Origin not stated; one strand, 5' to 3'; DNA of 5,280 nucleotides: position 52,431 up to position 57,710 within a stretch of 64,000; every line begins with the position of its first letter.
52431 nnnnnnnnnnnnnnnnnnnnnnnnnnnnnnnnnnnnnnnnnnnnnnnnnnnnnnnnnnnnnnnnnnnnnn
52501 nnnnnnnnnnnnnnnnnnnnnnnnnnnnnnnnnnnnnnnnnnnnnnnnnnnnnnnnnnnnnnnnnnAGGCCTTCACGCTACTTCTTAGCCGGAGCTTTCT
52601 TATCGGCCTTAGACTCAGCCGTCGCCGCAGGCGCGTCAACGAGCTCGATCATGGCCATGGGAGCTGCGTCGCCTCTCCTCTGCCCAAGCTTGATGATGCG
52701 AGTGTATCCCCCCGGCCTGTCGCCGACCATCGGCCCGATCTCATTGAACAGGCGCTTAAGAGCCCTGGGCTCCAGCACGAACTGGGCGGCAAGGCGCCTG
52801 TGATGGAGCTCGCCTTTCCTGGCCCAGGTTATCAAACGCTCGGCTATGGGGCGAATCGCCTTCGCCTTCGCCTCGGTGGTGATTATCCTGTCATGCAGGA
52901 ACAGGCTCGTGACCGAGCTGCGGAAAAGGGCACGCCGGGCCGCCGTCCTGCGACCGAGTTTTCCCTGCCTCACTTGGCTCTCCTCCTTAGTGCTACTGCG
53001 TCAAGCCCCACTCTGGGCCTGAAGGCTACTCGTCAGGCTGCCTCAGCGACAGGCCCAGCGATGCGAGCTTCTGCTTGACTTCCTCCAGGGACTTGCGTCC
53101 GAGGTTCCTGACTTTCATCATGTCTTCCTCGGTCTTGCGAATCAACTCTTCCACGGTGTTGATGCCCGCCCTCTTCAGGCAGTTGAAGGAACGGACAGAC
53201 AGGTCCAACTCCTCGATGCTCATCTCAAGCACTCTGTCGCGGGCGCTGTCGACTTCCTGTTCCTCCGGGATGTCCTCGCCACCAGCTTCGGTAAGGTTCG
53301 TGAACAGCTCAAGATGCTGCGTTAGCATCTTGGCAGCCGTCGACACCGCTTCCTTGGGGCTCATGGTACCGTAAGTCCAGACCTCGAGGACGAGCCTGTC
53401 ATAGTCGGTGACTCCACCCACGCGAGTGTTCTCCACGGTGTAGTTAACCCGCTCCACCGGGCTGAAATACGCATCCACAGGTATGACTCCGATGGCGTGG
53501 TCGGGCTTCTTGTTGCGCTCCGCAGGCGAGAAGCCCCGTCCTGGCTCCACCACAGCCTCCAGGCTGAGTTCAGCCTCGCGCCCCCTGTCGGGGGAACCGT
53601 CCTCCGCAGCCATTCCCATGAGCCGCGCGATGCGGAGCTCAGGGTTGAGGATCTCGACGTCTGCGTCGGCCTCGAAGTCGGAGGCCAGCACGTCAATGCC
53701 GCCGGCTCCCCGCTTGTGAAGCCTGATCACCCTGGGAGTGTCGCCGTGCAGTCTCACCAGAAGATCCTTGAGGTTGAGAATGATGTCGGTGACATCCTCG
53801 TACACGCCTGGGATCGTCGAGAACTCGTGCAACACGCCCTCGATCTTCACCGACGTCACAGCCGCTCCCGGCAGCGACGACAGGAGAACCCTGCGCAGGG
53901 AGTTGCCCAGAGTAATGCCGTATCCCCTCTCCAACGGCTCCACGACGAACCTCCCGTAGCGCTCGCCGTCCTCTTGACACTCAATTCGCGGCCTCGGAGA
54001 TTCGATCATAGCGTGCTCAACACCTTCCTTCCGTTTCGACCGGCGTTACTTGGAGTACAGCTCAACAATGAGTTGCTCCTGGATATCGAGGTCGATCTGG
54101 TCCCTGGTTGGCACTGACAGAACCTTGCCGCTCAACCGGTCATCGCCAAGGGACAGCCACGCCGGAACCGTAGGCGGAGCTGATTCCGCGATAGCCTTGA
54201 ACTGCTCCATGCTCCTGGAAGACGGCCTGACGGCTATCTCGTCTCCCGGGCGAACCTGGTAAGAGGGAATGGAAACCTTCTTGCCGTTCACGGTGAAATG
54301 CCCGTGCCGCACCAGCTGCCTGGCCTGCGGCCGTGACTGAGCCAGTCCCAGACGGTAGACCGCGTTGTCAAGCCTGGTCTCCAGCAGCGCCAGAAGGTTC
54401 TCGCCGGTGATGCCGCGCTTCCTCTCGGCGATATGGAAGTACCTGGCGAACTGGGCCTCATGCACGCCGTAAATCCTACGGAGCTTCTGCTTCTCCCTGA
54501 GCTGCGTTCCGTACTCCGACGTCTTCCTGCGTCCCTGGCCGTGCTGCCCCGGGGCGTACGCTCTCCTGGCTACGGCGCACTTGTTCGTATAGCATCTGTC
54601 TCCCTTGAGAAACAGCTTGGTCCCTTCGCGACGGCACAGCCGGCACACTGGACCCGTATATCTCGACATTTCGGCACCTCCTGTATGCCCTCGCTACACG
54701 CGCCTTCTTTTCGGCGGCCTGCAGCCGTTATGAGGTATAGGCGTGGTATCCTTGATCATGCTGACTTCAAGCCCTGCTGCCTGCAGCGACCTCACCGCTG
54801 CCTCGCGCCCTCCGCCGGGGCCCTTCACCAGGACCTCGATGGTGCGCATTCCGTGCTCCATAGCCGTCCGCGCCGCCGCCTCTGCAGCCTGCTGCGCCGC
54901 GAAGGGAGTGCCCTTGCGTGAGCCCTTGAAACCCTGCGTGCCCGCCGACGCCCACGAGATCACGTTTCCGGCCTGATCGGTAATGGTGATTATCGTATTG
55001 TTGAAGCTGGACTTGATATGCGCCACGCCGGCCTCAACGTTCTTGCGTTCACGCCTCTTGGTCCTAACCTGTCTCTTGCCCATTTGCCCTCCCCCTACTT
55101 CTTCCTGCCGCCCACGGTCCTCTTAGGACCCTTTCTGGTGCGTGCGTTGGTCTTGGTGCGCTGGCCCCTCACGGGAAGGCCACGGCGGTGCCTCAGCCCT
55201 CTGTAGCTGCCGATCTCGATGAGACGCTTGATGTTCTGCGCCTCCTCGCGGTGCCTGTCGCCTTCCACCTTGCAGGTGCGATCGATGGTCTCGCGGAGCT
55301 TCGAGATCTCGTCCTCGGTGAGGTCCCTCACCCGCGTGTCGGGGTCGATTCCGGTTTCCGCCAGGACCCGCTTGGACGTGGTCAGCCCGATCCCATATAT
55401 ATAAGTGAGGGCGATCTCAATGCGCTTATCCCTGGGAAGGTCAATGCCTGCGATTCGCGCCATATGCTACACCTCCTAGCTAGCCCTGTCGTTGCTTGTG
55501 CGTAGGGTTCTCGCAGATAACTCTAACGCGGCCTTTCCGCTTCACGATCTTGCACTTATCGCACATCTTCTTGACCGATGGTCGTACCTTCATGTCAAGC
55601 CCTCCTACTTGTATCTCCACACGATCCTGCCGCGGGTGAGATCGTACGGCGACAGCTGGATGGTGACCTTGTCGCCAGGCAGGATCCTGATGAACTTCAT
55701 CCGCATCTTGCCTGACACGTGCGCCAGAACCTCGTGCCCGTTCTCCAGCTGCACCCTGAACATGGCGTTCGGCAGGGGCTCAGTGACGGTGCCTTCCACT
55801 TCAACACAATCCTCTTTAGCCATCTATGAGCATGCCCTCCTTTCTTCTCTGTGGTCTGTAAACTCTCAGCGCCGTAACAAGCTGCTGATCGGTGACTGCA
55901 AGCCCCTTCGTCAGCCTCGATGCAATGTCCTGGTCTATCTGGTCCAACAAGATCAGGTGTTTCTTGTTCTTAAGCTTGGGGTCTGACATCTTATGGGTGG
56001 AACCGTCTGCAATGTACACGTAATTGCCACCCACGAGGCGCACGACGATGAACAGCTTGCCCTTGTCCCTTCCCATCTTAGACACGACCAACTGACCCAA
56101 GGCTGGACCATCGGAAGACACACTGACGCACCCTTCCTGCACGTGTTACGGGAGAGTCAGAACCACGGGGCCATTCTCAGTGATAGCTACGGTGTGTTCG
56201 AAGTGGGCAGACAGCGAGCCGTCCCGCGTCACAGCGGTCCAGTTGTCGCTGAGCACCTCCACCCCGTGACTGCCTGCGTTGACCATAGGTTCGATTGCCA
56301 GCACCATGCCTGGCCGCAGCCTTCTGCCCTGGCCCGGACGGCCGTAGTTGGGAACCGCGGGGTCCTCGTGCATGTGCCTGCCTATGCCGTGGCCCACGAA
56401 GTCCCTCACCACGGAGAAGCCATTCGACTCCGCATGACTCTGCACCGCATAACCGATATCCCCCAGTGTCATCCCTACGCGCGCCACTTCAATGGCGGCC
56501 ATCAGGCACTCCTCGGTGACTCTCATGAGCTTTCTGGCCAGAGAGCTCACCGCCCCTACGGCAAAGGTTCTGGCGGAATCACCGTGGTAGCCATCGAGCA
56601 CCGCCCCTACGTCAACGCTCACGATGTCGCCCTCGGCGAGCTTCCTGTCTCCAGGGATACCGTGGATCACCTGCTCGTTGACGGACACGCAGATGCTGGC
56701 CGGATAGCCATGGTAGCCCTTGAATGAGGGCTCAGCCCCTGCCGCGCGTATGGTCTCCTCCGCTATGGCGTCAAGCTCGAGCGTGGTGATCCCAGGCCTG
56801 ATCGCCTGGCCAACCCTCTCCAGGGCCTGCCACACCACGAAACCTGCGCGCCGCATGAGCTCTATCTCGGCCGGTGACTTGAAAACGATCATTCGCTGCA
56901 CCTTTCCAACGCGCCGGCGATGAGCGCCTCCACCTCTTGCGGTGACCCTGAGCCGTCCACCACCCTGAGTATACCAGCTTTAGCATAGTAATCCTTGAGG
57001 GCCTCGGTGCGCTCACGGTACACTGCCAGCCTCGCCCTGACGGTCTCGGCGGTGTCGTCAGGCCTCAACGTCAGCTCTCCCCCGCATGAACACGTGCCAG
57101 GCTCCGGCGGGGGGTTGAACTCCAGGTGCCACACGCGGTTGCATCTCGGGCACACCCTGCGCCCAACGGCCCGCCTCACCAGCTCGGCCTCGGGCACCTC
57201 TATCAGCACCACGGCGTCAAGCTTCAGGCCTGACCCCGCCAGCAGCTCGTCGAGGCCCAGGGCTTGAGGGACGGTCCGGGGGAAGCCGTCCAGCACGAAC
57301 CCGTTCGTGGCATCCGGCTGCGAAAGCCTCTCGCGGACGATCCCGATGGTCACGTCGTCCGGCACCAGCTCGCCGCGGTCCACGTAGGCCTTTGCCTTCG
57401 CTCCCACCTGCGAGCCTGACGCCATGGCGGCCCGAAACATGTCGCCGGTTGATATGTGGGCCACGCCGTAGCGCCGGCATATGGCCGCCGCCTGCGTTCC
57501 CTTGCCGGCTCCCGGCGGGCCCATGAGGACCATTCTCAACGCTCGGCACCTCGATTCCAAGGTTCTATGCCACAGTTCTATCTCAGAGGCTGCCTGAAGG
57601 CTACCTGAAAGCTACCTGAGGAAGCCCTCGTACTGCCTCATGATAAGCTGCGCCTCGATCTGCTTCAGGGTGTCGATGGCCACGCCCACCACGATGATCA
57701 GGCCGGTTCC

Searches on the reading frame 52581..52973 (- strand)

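Call 49: search_protein_families(library=pfam, proteins=[window:52581-52973:-], max_evalue=0.001)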
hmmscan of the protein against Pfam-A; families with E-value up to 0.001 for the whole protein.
window:52581-52973:- (131 aa): 1 family
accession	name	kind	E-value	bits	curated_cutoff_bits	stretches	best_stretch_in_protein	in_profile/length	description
PF01196.24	Ribosomal_L17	-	5.5e-36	123.8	27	1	16-112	1-97/97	Ribosomal protein L17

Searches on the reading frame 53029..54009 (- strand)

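Call 49: search_protein_families(library=pfam, proteins=[window:53029-54009:-], max_evalue=0.001)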
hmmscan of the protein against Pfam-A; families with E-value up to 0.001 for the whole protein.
window:53029-54009:- (327 aa): 3 families
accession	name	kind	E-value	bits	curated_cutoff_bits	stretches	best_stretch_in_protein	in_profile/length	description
PF03118.21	RNA_pol_A_CTD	-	7.1e-29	99.8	23.8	1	255-316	5-66/67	Bacterial RNA polymerase, alpha chain C terminal domain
PF01193.29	RNA_pol_L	-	7.4e-27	93.3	24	1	24-233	1-74/74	RNA polymerase Rpb3/Rpb11 dimerisation domain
PF01000.31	RNA_pol_A_bac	-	1.9e-26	93.1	33.9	1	54-183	1-119/119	RNA polymerase Rpb3/RpoA insert domain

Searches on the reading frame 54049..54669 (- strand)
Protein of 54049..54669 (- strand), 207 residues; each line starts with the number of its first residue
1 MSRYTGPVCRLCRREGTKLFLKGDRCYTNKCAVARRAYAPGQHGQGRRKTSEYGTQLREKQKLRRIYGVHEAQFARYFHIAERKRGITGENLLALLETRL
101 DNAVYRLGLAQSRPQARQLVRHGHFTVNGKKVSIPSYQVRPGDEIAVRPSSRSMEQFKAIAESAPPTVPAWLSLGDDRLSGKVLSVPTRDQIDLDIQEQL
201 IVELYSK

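Call 49: search_protein_families(library=pfam, proteins=[window:54049-54669:-], max_evalue=0.001)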
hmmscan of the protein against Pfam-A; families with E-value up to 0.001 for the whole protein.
window:54049-54669:- (207 aa): 3 families
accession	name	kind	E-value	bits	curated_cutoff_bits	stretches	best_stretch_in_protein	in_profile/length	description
PF00163.24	Ribosomal_S4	-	1.8e-37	128.3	23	1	3-97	1-95/95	Ribosomal protein S4/S9 N-terminal domain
PF01479.30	S4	-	5.4e-22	77.7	22.8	1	99-145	2-48/48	S4 domain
PF22421.1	SYY_C-terminal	-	0.00018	21.8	27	1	100-145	21-66/83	Tyrosine--tRNA ligase SYY-like C-terminal domain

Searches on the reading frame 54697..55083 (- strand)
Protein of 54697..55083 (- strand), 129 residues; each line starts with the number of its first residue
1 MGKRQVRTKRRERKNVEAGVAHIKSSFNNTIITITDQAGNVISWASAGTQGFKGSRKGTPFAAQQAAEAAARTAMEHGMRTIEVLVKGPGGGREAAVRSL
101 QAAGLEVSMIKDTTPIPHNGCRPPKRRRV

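Call 49: search_protein_families(library=pfam, proteins=[window:54697-55083:-], max_evalue=0.001)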
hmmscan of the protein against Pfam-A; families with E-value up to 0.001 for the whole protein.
window:54697-55083:- (129 aa): 1 family
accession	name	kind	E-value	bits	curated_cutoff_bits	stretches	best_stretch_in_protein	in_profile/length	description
PF00411.24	Ribosomal_S11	-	9.6e-50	168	25.1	1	19-128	1-110/110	Ribosomal protein S11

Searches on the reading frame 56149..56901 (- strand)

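Call 75: search_protein_families(library=ncbifam, proteins=[window:56149-56901:-], max_evalue=0.001)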
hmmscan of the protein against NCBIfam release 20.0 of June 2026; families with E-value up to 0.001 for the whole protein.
window:56149-56901:- (251 aa): 14 families
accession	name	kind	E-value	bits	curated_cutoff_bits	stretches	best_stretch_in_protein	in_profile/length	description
TIGR00500.1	met_pdase_I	equivalog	7.7e-99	330.2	171.35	1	5-249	1-245/247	type I methionyl aminopeptidase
NF009533.0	PRK12897.1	equivalog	2e-74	250.1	488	1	4-249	1-246/248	type I methionyl aminopeptidase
NF008970.0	PRK12318.1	equivalog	1.9e-61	207.9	267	1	3-250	39-288/291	methionyl aminopeptidase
NF005583.0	PRK07281.1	equivalog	7.6e-59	199.3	445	2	104-249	132-278/286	methionyl aminopeptidase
TIGR00501.1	met_pdase_II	equivalog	1.8e-33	116.4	222.65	1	14-213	6-197/295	type II methionyl aminopeptidase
NF040821.1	dipep_PepQ_Arch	equivalog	6.2e-23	81.3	630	1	77-228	187-334/346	Xaa-Pro dipeptidase PepQ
NF008131.0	PRK10879.1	equivalog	4.1e-19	68.7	465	1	3-208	169-385/438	Xaa-Pro aminopeptidase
NF007310.0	PRK09795.1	equivalog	5.8e-19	68.1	393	1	7-229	127-345/361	aminopeptidase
NF011720.0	PRK15173.1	subfamily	2.2e-12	46.6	420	1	4-204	112-305/343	peptidase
NF011173.0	PRK14575.1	equivalog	2.8e-12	46.3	850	1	4-204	175-368/406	putative peptidase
TIGR00495.1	crvDNA_42K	hypoth_equivalog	4.6e-12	45.3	430.05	1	9-177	16-193/383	ErbB3-binding protein EBP1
TIGR02993.1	ectoine_eutD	equivalog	3.8e-09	36.2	613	1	7-216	158-366/391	ectoine hydrolase DoeA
NF038259.1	ectoine_DoeA_2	exception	1.4e-08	33.9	575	1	6-207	152-351/386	ectoine hydrolase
NF011174.0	PRK14576.1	subfamily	3e-08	32.9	487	1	5-208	175-371/405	putative endopeptidase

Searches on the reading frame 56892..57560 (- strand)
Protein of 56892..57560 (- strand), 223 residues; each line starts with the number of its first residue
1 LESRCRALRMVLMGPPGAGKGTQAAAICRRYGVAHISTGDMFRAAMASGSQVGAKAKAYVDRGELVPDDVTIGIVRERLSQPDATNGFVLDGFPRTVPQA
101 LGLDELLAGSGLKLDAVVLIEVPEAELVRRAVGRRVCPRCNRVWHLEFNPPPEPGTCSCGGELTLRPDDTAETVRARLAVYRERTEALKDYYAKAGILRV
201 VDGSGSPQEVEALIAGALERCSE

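Call 75: search_protein_families(library=ncbifam, proteins=[window:56892-57560:-], max_evalue=0.001)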
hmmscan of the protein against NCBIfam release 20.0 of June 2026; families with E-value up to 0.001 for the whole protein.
window:56892-57560:- (223 aa): 23 families
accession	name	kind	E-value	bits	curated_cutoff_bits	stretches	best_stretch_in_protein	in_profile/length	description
NF001380.0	PRK00279.1-2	equivalog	2.9e-84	281.8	251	1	8-220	1-214/216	adenylate kinase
TIGR01351.1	adk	subfamily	8e-72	241.3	168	1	9-217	1-210/212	adenylate kinase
NF001381.0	PRK00279.1-3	equivalog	7.6e-68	228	187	1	8-219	1-186/188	adenylate kinase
NF001379.0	PRK00279.1-1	equivalog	7.4e-65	218.3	268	1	8-195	1-185/216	adenylate kinase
NF010381.0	PRK13808.1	equivalog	8.3e-61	206.2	426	2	8-137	1-129/335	adenylate kinase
NF001382.0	PRK00279.1-4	equivalog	8.9e-60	201.9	334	1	10-217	3-207/212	adenylate kinase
NF011103.0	PRK14530.1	equivalog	3.4e-56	190.2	294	1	9-219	5-212/215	adenylate kinase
NF002700.0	PRK02496.1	equivalog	5.9e-56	189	262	2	9-134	3-128/184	adenylate kinase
NF011100.0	PRK14527.1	equivalog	7.9e-55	185.4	154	1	10-218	9-190/191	adenylate kinase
NF001386.0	PRK00279.2-4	equivalog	7.4e-54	182.7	256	1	10-206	5-203/220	adenylate kinase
NF011101.0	PRK14528.1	equivalog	8.7e-54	182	195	2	9-135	3-129/187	adenylate kinase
NF001387.0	PRK00279.2-5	equivalog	6.9e-51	173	373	1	10-215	3-207/224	adenylate kinase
NF011105.0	PRK14532.1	equivalog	3.3e-50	170.2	162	2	9-134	2-127/189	adenylate kinase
NF001385.0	PRK00279.2-3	equivalog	1.2e-49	168.8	315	1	8-215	5-208/213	adenylate kinase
NF011104.0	PRK14531.1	equivalog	9.1e-48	162.3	160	2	9-134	4-128/183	adenylate kinase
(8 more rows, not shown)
